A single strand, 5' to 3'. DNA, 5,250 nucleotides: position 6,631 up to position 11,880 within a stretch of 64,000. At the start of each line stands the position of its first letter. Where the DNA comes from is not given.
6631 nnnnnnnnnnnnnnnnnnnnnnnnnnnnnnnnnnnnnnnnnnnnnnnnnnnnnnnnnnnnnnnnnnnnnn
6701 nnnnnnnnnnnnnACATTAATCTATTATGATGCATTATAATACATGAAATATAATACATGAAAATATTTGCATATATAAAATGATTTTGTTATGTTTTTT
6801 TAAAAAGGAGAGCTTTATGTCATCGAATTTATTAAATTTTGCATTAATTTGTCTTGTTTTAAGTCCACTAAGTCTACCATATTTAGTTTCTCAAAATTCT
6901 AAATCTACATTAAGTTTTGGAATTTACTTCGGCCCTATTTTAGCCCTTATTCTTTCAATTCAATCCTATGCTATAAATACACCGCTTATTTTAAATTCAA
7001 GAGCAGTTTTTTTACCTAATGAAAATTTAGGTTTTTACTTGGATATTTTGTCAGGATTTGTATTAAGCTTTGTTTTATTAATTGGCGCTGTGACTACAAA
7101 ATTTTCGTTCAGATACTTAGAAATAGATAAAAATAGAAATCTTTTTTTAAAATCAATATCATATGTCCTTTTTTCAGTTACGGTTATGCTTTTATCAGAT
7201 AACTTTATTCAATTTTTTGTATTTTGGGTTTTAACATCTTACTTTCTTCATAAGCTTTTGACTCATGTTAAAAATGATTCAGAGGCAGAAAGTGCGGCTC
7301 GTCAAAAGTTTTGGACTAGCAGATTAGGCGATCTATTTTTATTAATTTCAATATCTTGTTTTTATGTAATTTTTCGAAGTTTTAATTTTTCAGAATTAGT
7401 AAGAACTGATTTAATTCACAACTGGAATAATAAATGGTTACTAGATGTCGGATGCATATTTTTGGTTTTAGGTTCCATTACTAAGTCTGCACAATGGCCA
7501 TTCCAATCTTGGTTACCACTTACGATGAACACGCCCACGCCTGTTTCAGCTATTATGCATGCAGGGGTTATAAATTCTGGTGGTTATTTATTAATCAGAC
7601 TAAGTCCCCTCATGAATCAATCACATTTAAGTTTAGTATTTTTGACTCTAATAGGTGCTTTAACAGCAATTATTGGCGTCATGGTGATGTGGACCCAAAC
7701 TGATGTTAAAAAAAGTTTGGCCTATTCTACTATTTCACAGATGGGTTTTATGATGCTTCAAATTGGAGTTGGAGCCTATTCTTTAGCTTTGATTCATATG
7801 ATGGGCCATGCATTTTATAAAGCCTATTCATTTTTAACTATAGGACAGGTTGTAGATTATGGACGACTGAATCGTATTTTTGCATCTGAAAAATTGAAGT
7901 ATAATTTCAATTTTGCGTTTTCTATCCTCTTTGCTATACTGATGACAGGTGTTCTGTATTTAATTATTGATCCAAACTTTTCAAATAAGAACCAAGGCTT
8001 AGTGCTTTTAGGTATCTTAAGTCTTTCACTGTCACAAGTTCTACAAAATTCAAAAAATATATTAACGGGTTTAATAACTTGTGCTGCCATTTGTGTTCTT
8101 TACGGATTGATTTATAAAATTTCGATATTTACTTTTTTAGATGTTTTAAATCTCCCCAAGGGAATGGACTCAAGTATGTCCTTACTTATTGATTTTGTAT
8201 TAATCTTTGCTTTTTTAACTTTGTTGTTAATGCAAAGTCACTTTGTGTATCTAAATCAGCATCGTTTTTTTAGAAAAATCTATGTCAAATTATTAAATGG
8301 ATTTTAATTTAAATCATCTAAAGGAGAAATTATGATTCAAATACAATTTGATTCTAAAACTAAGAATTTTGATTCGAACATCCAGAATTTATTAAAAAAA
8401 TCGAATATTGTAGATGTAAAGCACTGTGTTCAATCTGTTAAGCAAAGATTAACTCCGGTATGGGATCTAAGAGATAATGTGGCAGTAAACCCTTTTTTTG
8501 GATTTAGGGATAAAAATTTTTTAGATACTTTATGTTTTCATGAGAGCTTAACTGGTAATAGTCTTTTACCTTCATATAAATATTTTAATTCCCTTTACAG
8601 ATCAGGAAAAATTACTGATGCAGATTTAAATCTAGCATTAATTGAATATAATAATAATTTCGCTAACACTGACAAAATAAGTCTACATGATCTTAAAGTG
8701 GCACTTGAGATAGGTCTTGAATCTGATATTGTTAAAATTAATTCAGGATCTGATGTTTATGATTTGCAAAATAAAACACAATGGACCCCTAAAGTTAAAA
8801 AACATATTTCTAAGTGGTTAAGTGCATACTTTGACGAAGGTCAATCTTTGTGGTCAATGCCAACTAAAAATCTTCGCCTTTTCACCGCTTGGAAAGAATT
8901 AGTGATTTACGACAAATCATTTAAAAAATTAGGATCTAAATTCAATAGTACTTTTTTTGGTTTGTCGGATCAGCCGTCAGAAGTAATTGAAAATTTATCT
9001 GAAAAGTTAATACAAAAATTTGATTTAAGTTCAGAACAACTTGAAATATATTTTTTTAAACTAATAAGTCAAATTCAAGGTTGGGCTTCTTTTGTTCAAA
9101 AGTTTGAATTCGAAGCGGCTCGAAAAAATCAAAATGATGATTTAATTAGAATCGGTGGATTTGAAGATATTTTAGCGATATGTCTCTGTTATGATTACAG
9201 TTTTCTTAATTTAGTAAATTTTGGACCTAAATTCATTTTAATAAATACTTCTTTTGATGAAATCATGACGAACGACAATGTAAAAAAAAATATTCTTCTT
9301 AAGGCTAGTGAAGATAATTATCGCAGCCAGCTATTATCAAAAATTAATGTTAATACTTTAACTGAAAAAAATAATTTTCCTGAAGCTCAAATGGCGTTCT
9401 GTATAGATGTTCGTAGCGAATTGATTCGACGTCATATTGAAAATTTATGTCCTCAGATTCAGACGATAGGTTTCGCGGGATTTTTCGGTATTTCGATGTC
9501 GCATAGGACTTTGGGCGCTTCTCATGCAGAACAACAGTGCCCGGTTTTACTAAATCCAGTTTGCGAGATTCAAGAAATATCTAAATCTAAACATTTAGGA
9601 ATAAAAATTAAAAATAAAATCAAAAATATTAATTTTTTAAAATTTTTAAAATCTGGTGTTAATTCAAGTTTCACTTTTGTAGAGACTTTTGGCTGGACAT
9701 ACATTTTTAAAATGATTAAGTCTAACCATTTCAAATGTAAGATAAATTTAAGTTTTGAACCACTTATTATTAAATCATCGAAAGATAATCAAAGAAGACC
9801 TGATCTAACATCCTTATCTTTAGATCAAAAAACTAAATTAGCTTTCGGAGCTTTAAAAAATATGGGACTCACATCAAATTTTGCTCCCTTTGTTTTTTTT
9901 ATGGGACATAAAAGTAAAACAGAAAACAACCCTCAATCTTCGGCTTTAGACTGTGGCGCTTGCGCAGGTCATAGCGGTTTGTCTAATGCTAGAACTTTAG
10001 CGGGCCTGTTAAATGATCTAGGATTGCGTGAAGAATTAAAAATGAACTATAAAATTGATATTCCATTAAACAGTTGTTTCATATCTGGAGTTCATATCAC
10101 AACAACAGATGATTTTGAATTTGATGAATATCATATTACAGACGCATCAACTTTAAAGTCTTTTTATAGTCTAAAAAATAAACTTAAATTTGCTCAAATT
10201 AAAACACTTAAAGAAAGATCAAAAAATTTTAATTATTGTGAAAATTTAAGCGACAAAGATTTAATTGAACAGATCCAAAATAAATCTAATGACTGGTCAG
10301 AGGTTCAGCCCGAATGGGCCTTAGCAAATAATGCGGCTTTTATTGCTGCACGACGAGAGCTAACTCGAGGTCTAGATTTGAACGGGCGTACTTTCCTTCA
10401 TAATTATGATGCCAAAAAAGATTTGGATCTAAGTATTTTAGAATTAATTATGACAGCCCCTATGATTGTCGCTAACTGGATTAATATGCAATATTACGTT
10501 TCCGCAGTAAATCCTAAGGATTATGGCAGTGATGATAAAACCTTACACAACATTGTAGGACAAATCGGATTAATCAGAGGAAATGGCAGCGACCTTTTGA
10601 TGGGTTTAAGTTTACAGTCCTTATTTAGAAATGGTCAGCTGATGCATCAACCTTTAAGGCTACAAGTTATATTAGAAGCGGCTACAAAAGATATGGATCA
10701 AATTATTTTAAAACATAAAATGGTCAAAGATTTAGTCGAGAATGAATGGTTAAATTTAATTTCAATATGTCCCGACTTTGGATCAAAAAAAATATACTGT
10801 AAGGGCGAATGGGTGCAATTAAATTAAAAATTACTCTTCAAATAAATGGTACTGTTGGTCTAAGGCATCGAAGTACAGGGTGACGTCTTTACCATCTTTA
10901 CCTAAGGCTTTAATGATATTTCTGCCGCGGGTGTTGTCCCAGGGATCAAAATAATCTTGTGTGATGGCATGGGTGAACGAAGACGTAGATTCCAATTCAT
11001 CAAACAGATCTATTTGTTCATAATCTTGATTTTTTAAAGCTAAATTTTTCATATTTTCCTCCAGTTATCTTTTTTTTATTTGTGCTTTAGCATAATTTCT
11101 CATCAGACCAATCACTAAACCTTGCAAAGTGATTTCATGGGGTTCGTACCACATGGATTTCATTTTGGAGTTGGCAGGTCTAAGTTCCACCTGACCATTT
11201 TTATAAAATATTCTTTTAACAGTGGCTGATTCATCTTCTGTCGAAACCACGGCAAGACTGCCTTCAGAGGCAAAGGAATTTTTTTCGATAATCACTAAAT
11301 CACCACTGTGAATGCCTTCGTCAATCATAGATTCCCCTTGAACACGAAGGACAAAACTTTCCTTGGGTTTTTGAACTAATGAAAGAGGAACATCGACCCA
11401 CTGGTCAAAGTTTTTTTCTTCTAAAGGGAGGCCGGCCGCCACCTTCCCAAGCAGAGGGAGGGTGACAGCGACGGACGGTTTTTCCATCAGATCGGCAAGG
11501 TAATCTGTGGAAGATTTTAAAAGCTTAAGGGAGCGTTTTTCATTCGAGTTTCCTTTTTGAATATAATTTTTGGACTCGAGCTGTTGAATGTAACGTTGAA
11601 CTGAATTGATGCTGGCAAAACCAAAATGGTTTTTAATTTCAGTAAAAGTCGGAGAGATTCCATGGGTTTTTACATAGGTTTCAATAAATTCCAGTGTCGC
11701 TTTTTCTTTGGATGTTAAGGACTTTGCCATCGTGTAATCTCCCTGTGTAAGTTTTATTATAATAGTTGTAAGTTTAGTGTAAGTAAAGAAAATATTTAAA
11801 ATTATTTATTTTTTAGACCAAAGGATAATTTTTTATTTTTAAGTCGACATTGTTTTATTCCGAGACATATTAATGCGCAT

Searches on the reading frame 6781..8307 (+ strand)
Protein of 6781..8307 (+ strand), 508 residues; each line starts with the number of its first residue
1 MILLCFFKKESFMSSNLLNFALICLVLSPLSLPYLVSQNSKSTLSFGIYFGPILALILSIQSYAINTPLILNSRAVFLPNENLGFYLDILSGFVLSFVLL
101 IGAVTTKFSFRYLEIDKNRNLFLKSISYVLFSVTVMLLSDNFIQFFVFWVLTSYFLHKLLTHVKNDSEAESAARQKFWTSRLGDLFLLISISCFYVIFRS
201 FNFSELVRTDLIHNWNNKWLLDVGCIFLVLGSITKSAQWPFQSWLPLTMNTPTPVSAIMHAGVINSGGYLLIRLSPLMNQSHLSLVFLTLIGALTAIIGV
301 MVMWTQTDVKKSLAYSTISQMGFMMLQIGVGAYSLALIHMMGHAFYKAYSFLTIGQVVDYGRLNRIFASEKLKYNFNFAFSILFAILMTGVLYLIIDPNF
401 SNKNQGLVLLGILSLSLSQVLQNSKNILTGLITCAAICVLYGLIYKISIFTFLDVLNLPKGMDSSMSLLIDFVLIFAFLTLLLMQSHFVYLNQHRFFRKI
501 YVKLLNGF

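Call 72: search_protein_families(library=pfam, max_evalue=0.00001, proteins=[window:6781-8307:+])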
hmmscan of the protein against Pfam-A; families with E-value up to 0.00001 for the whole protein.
window:6781-8307:+ (508 aa): 1 family
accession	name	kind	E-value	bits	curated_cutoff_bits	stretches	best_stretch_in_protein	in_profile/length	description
PF00361.26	Proton_antipo_M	-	3.6e-49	168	21.5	1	139-390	1-255/294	NADH:quinone oxidoreductase/Mrp antiporter, TM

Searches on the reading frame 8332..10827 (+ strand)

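Call 72: search_protein_families(library=pfam, max_evalue=0.00001, proteins=[window:8332-10827:+])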
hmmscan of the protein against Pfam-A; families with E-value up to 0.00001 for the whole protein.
window:8332-10827:+ (831 aa): 1 family
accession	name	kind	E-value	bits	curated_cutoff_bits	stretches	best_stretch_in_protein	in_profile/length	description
PF10070.14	DabA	-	1.8e-213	711.6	25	1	33-807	1-747/747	Probable inorganic carbon transporter subunit DabA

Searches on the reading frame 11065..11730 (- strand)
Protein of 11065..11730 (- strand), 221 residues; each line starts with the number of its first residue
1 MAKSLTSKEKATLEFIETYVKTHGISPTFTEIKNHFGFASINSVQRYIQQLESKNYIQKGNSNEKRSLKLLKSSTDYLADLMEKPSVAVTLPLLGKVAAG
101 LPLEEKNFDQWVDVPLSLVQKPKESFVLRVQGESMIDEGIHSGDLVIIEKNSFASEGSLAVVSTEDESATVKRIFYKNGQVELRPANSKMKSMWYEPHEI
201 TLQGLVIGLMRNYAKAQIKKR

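Call 72: search_protein_families(library=pfam, max_evalue=0.00001, proteins=[window:11065-11730:-])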
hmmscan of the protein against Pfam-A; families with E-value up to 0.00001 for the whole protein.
window:11065-11730:- (221 aa): 2 families
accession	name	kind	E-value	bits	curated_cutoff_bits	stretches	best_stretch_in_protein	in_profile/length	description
PF00717.28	Peptidase_S24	-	1.2e-24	86.6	23.3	1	92-207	1-116/116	Peptidase S24-like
PF01726.22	LexA_DNA_bind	-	1.3e-10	41.4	23.7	1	3-59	2-58/65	LexA DNA binding domain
